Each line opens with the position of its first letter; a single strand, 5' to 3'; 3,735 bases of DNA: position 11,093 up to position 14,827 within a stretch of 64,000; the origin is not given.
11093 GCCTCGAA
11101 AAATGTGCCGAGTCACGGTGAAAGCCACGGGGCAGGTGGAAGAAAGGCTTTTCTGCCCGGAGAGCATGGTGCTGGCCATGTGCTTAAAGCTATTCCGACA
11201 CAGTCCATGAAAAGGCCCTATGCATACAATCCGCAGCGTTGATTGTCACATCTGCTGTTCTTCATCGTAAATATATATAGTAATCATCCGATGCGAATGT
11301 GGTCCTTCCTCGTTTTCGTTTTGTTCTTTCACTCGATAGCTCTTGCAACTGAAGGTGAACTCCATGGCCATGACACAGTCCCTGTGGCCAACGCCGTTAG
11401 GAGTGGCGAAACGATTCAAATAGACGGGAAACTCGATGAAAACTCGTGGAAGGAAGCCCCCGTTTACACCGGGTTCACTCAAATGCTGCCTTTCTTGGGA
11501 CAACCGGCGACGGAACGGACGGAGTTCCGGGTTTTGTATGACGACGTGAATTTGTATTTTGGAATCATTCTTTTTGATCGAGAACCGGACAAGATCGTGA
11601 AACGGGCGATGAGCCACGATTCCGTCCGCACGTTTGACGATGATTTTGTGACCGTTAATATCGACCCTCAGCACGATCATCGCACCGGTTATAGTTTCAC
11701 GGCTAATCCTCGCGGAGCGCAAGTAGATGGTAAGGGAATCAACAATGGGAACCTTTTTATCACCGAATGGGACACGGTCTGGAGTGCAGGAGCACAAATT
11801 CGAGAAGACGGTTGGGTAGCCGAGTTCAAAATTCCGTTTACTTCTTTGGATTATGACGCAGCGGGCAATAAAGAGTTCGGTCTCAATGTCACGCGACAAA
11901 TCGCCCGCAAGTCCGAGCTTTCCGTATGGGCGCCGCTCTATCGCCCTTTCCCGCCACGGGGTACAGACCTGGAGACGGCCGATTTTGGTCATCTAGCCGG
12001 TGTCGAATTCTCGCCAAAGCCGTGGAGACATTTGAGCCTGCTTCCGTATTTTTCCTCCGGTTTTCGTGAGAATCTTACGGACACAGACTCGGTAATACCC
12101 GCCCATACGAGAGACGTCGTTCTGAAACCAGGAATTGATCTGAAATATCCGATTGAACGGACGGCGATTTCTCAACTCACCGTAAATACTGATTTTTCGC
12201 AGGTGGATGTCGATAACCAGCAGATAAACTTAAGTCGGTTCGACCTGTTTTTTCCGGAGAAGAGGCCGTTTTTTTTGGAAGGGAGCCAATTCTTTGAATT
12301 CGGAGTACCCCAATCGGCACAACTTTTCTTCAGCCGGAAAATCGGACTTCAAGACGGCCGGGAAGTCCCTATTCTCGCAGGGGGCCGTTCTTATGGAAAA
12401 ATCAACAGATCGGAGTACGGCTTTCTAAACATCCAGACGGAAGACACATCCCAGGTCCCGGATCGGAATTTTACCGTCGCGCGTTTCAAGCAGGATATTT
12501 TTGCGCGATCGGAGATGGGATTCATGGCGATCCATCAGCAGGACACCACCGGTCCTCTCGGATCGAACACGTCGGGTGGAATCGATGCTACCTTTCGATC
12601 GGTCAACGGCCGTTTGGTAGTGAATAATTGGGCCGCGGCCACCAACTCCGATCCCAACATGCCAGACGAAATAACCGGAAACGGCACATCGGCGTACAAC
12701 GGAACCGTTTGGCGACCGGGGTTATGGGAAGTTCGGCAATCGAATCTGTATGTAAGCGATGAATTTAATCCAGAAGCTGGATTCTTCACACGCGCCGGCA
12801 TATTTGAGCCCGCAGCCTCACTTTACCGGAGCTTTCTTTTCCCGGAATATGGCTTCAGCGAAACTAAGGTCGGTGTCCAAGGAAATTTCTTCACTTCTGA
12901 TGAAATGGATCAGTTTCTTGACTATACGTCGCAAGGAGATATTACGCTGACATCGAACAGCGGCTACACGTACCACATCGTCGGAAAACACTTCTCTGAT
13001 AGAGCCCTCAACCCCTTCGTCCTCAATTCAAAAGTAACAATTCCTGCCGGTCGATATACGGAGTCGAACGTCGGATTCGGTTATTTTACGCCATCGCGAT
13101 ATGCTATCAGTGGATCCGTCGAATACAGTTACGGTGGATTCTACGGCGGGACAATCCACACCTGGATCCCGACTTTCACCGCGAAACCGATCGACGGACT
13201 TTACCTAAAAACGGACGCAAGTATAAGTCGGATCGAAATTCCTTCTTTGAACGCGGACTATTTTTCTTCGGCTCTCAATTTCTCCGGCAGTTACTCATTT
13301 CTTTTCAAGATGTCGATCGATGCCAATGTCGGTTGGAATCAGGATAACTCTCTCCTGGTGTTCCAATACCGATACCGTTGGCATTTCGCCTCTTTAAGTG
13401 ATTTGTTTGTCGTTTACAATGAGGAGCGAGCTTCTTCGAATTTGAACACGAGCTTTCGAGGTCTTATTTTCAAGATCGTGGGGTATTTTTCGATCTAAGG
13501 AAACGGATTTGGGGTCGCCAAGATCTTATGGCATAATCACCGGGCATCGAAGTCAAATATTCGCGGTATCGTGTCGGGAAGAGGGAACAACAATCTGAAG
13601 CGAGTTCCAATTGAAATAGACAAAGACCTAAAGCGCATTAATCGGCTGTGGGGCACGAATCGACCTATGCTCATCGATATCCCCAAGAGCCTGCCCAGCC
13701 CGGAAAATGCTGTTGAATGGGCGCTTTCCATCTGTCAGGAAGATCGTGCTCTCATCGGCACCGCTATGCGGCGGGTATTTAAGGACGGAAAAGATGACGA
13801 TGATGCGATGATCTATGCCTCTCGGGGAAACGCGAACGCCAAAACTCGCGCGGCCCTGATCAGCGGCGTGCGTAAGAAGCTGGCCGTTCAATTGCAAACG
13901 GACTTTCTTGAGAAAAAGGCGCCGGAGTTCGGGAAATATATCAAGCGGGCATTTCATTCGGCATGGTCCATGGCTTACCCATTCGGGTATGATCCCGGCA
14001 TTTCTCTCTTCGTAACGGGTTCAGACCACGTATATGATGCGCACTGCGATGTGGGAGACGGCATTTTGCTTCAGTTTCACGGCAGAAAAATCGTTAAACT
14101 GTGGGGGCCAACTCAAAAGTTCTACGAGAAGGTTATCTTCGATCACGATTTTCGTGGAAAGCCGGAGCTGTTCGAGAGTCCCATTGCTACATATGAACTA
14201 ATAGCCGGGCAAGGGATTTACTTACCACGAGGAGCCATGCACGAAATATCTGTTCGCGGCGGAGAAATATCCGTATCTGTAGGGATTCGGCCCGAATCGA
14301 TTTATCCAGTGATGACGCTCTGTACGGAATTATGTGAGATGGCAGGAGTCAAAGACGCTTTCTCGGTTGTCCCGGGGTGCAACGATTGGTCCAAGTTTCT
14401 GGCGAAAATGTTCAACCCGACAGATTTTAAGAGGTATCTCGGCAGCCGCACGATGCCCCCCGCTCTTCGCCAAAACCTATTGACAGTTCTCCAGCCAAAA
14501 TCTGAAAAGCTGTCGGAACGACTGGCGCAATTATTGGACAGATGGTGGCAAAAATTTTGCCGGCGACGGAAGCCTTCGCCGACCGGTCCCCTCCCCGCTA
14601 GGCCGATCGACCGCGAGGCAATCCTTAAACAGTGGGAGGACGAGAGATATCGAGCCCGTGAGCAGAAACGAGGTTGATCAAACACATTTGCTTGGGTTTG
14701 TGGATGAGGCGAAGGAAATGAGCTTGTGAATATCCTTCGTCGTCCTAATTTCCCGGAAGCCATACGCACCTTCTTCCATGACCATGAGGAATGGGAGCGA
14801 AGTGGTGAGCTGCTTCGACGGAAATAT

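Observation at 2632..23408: Composite peptide-tailoring gene neighbourhood with an enzyme combination I cannot assign to a known RiPP class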

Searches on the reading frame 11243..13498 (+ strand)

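Call 4: search_protein_families(library=pfam, proteins=[window:11243-13498:+], max_evalue=0.01)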
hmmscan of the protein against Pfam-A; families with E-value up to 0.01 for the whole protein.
window:11243-13498:+ (751 aa): 2 families
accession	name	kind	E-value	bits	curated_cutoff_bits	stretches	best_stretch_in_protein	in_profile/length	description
PF19313.5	DUF5916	-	2.1e-17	63.6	22.6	1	264-370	5-97/572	Domain of unknown function (DUF5916)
PF06452.16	CBM9_1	-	4e-09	37.1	23.4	1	60-217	1-147/185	Carbohydrate family 9 binding domain-like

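Call 11: search_protein_families(library=ncbifam, proteins=[window:11243-13498:+], max_evalue=0.1)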
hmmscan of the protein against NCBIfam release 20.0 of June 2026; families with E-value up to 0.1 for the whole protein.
window:11243-13498:+ (751 aa): 0 families

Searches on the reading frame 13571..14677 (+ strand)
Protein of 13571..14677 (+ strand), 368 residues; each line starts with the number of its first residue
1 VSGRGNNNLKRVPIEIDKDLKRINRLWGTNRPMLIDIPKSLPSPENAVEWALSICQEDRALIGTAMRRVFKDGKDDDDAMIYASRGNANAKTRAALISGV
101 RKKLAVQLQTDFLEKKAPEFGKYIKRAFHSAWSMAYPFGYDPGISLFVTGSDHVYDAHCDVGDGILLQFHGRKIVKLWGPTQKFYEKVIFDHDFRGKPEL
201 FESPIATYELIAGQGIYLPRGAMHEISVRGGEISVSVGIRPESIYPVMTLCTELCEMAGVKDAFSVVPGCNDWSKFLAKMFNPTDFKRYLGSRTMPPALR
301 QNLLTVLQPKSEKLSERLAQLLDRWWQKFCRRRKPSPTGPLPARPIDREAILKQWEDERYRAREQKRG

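Call 4: search_protein_families(library=pfam, proteins=[window:13571-14677:+], max_evalue=0.01)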
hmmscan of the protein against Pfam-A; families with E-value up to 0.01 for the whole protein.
window:13571-14677:+ (368 aa): 2 families
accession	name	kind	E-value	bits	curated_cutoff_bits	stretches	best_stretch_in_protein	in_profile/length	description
PF13621.12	Cupin_8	-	1.2e-06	29.1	27.4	1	98-235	112-242/252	Cupin-like domain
PF08007.18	JmjC_2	-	1.2e-06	28.5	22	1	146-244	28-124/127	JmjC domain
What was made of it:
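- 13571..14677 (+): JmjC/cupin Fe(II)/2OG oxygenase. Pfam JmjC_2 and Cupin_8, 1.2e-6 each (call 4).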

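Call 6: search_protein_families(library=ncbifam, proteins=[window:13571-14677:+], max_evalue=0.01)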
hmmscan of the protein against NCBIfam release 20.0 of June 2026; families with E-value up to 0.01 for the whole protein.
window:13571-14677:+ (368 aa): 0 families

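Call 46: search_solved_structures(query=window:13571-14677:+, max_evalue=1)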
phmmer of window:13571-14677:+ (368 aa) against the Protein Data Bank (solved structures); distinct sequences matched with E-value up to 1: 10.
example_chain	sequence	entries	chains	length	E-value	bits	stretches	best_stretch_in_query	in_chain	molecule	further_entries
4e4h_A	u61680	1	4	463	0.039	16.3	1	137-235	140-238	Lysine-specific demethylase NO66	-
4ccj_A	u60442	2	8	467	0.039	16.3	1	137-235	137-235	BIFUNCTIONAL LYSINE-SPECIFIC DEMETHYLASE AND HISTIDYL-HYDROXYLASE NO66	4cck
4ccn_A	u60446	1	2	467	0.04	16.2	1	137-235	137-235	BIFUNCTIONAL LYSINE-SPECIFIC DEMETHYLASE AND HISTIDYL-HYDROXYLASE NO66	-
4diq_A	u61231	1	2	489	0.043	16.1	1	137-235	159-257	Lysine-specific demethylase NO66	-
4y4r_A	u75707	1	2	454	0.052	15.9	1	137-235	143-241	Bifunctional lysine-specific demethylase and histidyl-hydroxylase NO66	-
4y33_A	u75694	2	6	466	0.054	15.8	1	137-235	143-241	Bifunctional lysine-specific demethylase and histidyl-hydroxylase NO66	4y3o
4ccm_A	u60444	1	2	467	0.054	15.8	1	137-235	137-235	BIFUNCTIONAL LYSINE-SPECIFIC DEMETHYLASE AND HISTIDYL-HYDROXYLASE NO66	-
4cco_A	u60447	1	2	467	0.084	15.2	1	137-235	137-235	BIFUNCTIONAL LYSINE-SPECIFIC DEMETHYLASE AND HISTIDYL-HYDROXYLASE NO66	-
2xdv_A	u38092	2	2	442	0.11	14.7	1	105-231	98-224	MYC-INDUCED NUCLEAR ANTIGEN | BIFUNCTIONAL LYSINE-SPECIFIC DEMETHYLASE AND HISTIDYL-HYDROXYLASE MINA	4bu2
4bxf_A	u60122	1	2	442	0.17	14.1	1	105-231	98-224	BIFUNCTIONAL LYSINE-SPECIFIC DEMETHYLASE AND HISTIDYL-HYDROXYLASE MINA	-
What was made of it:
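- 13571..14677 (+): Weak PDB similarity to the protein hydroxylases NO66/MINA (call 46).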
